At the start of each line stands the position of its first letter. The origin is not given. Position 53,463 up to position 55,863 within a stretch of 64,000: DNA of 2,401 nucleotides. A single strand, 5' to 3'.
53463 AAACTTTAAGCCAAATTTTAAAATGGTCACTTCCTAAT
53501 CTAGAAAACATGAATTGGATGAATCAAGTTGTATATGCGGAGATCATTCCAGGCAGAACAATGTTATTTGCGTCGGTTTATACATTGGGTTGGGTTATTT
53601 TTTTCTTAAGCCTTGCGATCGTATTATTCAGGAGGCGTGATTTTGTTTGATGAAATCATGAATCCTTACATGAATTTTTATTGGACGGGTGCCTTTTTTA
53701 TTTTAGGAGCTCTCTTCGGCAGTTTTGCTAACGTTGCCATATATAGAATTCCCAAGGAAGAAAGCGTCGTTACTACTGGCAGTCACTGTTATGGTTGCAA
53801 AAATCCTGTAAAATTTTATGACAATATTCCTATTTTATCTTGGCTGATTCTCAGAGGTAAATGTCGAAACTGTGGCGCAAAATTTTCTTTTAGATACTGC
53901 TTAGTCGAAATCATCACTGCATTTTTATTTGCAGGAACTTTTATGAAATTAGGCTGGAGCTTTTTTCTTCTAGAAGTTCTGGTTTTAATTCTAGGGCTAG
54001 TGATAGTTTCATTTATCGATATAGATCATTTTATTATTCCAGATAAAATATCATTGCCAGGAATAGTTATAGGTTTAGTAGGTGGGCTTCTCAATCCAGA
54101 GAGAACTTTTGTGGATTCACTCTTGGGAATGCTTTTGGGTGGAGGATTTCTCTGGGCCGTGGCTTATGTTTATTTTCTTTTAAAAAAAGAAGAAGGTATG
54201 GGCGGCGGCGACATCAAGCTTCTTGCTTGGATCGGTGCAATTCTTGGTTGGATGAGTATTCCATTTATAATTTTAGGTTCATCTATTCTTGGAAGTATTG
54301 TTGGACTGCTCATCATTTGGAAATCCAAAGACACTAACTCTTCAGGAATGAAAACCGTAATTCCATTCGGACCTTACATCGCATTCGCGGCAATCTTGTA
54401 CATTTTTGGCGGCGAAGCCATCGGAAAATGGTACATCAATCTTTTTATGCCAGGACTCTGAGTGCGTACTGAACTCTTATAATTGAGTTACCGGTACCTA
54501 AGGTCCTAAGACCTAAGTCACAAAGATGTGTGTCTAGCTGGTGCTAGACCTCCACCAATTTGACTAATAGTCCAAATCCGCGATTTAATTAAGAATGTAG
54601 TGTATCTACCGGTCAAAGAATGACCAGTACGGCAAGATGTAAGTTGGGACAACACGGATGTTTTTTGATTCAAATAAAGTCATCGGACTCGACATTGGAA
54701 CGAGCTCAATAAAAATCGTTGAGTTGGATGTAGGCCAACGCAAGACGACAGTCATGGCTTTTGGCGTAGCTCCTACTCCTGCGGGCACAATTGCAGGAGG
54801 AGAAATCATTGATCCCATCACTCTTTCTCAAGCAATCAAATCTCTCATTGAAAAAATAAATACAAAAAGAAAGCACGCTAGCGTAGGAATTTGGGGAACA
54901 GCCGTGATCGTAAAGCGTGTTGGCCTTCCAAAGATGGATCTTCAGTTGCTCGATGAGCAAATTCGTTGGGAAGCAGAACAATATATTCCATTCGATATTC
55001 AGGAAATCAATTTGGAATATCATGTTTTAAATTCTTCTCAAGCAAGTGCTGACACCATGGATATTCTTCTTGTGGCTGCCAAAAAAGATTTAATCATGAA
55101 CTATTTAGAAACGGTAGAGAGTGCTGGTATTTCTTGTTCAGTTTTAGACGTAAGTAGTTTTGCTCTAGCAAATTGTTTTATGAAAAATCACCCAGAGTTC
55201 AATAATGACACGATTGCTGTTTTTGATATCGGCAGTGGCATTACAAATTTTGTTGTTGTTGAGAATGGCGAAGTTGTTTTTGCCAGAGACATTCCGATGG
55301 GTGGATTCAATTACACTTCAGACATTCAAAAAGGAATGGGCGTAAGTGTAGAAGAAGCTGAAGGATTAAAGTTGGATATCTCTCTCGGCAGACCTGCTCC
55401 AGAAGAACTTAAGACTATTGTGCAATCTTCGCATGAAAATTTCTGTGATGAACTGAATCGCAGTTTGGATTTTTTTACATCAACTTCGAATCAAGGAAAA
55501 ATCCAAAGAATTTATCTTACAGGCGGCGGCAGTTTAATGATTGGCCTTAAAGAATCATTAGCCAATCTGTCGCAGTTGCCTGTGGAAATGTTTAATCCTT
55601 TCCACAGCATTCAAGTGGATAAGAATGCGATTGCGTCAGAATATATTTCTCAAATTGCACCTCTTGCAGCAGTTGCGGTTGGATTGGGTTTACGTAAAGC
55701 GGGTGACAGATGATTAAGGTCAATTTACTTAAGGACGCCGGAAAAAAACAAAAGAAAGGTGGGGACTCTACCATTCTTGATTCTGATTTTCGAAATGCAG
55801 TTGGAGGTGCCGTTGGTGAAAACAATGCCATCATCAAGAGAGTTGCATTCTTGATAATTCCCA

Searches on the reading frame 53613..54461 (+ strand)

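Call 59: search_protein_families(library=pfam, proteins=[window:53613-54461:+], max_evalue=0.001)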
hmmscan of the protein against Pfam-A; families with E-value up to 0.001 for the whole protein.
window:53613-54461:+ (282 aa): 2 families
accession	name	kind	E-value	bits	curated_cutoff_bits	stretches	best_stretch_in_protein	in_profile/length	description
PF06750.18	A24_N_bact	-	2e-33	114.8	23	1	30-112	1-83/84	Bacterial Peptidase A24 N-terminal domain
PF01478.23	Peptidase_A24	-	6.1e-21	75.3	26.5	1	123-232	1-104/104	Type IV leader peptidase family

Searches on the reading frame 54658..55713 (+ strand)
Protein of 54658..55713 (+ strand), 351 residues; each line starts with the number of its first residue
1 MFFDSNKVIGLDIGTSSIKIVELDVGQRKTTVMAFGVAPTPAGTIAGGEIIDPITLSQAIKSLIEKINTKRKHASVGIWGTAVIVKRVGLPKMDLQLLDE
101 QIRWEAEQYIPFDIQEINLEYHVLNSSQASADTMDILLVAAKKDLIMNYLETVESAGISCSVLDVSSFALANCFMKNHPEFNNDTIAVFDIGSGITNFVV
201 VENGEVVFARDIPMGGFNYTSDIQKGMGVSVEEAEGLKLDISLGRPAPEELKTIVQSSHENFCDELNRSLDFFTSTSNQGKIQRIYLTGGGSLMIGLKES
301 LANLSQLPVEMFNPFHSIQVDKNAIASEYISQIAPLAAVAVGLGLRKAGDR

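Call 59: search_protein_families(library=pfam, proteins=[window:54658-55713:+], max_evalue=0.001)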
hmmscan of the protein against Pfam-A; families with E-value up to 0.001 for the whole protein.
window:54658-55713:+ (351 aa): 4 families
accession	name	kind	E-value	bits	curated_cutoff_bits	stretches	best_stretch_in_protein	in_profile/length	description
PF11104.14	PilM_2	-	1e-71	242.1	27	1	10-347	1-339/340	Type IV pilus assembly protein PilM;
PF14450.12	FtsA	-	6.2e-15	56.1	31.8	1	188-317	2-114/127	Cell division protein FtsA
PF06723.19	MreB_Mbl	-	7.2e-06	25.5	27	0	187-244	148-211/327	MreB/Mbl protein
PF05134.19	T2SSL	-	0.00045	20.1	25.5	1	73-169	48-137/231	Type II secretion system (T2SS), protein L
